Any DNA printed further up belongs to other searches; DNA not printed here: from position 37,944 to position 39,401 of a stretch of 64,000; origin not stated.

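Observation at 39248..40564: Full-length PbpA-like penicillin-binding-protein homolog with all three catalytic motifs substituted (predicted pseudo-enzyme)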

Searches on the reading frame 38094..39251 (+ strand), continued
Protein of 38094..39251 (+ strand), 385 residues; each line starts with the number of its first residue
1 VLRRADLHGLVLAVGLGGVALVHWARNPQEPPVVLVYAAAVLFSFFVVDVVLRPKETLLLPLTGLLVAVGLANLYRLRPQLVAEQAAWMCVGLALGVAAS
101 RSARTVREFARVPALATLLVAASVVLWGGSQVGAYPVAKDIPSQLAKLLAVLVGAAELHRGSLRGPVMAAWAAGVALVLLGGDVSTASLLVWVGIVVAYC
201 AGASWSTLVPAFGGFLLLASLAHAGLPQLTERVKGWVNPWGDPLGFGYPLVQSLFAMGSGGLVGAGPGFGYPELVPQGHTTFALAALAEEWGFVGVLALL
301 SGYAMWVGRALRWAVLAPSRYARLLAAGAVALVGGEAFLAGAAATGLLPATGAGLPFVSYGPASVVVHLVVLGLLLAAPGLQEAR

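Call 97: fold_search(model_id=the predicted structure, library=pdb)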
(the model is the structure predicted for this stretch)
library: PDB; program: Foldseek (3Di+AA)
matches with E <= 10: 384; with E <= 0.001: 7
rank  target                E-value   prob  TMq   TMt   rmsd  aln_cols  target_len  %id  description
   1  8bh1_A                2.3e-11  1.00  0.66  0.73   4.6       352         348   24  Core divisome complex FtsWIQBL from Pseudomonas aeruginosa (released 2023-04-19)
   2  8p1u_A                2.4e-11  1.00  0.66  0.68   5.2       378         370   22  Structure of divisome complex FtsWIQLB (released 2024-05-22)
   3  6pl6_A                6.6e-11  1.00  0.68  0.77   4.2       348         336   28  Structural coordination of polymerization and crosslinking by a peptidoglycan synthase complex (released 2020-03-18)
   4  8tj3_B                7.9e-11  1.00  0.71  0.79   4.2       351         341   25  Structural basis of peptidoglycan synthesis by E. coli RodA-PBP2 complex (released 2023-08-30)
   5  6pl5_A                1.0e-10  1.00  0.68  0.77   4.3       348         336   28  Structural coordination of polymerization and crosslinking by a peptidoglycan synthase complex (released 2020-03-18)
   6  6bas                  1.3e-08  1.00  0.63  0.80   4.7       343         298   27  Crystal structure of Thermus thermophilus Rod shape determining protein RodA D255A mutant (Q5SIX3_THET8) (released 2018-03-28)
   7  6bar                  1.7e-08  1.00  0.63  0.80   4.3       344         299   27  Crystal structure of Thermus thermophilus Rod shape determining protein RodA (Q5SIX3_THET8) (released 2018-03-28)
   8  8e73_5M               5.1e-02  0.38  0.19  0.14  16.6       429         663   14  Vigna radiata supercomplex I+III2 (full bridge) (released 2023-01-11)
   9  7p5c_A                7.4e-02  0.13  0.11  0.11  32.5       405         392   14  Cryo-EM structure of human TTYH3 in Ca2+ and GDN (released 2021-08-11)
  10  6vyh_A                1.5e-01  0.28  0.20  0.19  22.5       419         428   12  Cryo-EM structure of SLC40/ferroportin in complex with Fab (released 2020-11-11)
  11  7rtu_B                2.5e-01  0.06  0.10  0.10  33.6       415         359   14  Cryo-EM structure of a TTYH2 trans-dimer (released 2021-08-25)
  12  9q8i_L                4.0e-01  0.11  0.16  0.12  19.1       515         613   14  Cryo-EM structure of E. coli complex I variant V96P/N142M (NuoE) (released 2025-11-05)
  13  6w4s_F                4.3e-01  0.08  0.14  0.13  25.8       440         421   13  Structure of apo human ferroportin in lipid nanodisc (released 2020-09-09)
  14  6wbv_A                4.3e-01  0.08  0.13  0.12  24.6       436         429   14  Structure of human ferroportin bound to hepcidin and cobalt in lipid nanodisc (released 2020-09-09)
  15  7p1i_A                5.6e-01  0.05  0.14  0.13  19.5       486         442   13  Cryo EM structure of bison NHA2 in detergent and N-terminal extension helix (released 2022-01-26)
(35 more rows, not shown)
